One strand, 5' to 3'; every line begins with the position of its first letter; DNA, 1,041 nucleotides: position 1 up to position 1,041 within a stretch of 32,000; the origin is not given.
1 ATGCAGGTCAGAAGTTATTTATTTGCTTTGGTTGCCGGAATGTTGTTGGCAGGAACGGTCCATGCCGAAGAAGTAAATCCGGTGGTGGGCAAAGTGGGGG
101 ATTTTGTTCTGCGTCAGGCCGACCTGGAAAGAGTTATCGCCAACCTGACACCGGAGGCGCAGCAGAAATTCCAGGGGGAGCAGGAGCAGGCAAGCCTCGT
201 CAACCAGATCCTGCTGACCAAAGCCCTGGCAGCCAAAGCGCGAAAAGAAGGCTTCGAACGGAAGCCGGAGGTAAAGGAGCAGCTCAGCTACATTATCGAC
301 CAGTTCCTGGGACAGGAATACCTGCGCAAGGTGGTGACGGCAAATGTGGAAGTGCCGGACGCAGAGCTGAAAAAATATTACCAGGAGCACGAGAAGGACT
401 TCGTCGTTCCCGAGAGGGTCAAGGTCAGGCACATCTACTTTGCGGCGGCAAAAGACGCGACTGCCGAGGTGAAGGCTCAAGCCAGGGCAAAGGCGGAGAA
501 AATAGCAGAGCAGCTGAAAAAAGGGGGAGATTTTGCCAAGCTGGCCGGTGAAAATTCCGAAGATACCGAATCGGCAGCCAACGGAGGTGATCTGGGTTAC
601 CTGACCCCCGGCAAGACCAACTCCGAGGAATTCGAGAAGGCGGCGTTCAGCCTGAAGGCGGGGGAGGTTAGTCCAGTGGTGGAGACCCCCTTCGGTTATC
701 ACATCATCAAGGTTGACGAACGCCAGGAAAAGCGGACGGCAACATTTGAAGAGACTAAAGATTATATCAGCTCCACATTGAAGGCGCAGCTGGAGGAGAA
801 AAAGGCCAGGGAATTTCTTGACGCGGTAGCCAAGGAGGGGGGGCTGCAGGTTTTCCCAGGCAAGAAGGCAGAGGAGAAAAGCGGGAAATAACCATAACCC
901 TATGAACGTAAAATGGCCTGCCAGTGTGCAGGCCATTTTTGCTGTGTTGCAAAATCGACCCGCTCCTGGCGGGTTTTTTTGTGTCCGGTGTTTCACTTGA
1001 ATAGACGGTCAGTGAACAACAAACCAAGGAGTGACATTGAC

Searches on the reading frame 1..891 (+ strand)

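Call 22: search_protein_families(library=pfam, proteins=[window:1-891:+], max_evalue=0.0001)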
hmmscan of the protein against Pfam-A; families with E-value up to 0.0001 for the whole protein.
window:1-891:+ (296 aa): 3 families
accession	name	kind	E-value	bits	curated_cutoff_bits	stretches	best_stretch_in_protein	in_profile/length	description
PF13616.12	Rotamase_3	-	1.3e-31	110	22.5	1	122-241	2-115/116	PPIC-type PPIASE domain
PF00639.27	Rotamase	-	1e-28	100.6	21.7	1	144-239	1-96/97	PPIC-type PPIASE domain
PF13145.12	Rotamase_2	-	2.2e-26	93.5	27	1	118-254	1-121/121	PPIC-type PPIASE domain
